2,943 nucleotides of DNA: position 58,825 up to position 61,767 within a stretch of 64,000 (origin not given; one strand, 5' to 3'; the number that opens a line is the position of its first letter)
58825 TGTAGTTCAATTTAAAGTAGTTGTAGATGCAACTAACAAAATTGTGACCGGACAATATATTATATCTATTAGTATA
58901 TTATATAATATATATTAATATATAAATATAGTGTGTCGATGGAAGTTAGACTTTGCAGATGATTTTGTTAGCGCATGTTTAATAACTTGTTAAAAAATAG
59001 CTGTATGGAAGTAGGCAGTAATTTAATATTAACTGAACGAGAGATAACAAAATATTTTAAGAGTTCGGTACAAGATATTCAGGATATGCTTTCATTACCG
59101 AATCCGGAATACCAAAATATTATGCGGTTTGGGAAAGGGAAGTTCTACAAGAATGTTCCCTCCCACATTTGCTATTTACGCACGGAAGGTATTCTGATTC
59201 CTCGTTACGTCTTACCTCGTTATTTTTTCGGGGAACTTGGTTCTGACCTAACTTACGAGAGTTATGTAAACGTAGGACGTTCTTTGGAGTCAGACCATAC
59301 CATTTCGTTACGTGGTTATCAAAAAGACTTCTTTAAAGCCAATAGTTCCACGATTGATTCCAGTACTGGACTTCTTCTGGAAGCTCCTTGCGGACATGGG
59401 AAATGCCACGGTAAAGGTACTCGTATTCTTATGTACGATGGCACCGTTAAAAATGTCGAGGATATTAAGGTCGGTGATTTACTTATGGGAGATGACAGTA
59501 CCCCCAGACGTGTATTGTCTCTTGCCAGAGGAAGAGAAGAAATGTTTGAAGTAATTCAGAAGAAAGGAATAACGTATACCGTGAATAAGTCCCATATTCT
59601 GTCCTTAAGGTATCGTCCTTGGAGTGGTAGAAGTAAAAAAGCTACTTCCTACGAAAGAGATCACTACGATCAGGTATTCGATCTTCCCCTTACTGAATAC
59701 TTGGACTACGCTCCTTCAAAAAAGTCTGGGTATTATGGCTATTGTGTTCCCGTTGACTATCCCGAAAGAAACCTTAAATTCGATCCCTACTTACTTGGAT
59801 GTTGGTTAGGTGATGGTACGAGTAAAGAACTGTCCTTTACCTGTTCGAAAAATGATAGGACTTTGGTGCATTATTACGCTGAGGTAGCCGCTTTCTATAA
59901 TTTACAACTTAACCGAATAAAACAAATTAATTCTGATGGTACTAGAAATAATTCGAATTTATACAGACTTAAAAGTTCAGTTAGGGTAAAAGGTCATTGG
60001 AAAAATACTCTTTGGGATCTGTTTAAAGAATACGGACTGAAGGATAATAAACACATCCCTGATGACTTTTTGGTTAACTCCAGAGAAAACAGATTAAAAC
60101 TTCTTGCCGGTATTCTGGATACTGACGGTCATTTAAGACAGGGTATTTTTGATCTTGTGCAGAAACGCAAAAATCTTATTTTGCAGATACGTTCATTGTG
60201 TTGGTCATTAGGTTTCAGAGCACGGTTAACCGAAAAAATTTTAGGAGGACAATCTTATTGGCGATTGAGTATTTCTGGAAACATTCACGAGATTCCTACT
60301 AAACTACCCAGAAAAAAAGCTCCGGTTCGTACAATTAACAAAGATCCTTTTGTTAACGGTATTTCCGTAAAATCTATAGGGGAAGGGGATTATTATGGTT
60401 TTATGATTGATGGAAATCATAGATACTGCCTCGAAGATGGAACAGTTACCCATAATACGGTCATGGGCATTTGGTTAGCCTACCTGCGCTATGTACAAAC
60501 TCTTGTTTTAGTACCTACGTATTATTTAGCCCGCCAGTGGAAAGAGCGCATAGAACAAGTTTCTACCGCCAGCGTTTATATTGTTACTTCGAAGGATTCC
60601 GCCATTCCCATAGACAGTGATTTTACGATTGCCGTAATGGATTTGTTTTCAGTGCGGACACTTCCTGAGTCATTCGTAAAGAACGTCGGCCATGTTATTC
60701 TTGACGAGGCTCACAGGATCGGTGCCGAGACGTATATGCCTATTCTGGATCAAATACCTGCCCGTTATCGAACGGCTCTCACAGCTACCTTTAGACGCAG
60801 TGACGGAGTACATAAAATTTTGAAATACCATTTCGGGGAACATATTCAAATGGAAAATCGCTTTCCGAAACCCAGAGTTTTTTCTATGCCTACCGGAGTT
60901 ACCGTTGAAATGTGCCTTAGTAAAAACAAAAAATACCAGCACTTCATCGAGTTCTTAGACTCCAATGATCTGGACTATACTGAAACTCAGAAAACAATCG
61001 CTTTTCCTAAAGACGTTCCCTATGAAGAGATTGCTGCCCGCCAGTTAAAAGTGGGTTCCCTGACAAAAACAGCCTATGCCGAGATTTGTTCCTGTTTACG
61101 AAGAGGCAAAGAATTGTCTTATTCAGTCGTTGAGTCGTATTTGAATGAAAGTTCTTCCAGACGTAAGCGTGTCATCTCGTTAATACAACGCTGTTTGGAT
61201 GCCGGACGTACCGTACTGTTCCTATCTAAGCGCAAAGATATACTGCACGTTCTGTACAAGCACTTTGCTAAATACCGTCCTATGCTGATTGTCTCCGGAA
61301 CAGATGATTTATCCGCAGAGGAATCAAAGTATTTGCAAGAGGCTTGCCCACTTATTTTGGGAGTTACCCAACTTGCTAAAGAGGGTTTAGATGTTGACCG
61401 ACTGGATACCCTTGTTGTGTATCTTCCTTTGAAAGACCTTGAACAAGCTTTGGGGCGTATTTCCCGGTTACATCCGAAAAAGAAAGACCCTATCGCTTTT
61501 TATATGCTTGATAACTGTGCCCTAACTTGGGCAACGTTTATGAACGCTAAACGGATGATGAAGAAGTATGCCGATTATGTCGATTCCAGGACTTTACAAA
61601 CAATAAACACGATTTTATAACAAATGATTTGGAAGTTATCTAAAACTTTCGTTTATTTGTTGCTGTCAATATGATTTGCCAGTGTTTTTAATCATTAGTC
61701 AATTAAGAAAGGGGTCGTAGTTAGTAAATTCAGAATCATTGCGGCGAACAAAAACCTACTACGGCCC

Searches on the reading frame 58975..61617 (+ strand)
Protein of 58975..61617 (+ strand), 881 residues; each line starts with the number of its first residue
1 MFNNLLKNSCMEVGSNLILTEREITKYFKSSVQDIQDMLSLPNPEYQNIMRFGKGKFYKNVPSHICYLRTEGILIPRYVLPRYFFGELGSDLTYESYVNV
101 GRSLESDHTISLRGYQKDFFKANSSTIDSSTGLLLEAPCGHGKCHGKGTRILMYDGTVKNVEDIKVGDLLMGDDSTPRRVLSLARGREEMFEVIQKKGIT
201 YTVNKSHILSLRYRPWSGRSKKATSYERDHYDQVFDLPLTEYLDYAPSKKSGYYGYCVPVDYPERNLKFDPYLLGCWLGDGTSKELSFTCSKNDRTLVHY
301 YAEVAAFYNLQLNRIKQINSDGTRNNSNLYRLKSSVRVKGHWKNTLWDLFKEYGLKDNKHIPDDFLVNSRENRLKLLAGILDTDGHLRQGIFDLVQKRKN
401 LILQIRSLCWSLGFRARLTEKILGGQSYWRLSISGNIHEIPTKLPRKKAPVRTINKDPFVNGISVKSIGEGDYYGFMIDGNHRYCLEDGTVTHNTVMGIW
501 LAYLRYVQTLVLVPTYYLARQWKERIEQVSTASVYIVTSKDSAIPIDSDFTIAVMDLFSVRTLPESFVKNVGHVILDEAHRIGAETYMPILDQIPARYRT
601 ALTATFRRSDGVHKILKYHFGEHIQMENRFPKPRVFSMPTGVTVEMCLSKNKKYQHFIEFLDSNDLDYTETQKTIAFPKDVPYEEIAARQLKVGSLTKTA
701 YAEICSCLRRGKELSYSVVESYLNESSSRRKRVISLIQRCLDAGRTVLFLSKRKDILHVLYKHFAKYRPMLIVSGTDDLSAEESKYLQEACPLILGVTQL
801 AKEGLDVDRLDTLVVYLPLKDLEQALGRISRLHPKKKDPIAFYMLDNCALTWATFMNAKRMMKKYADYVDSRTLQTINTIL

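Call 108: search_protein_families(library=pfam, proteins=[window:58975-61617:+], max_evalue=0.01)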
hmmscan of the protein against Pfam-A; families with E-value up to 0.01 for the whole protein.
window:58975-61617:+ (881 aa): 5 families
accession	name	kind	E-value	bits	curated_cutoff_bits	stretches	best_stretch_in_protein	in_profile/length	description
PF05203.21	Hom_end_hint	-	8.3e-20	72.2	32.1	1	144-212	1-78/228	Hom_end-associated Hint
PF04851.21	ResIII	-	3e-13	50.4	22.5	1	507-608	54-164/164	Type III restriction enzyme, res subunit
PF00270.35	DEAD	-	1.9e-07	31.4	26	1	506-607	45-161/167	DEAD/DEAH box helicase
PF14528.11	LAGLIDADG_3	-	0.0011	19.6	22.5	1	373-436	3-71/82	LAGLIDADG-like domain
PF00271.37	Helicase_C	-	0.0061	17.2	23.5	0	736-831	9-105/110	Helicase conserved C-terminal domain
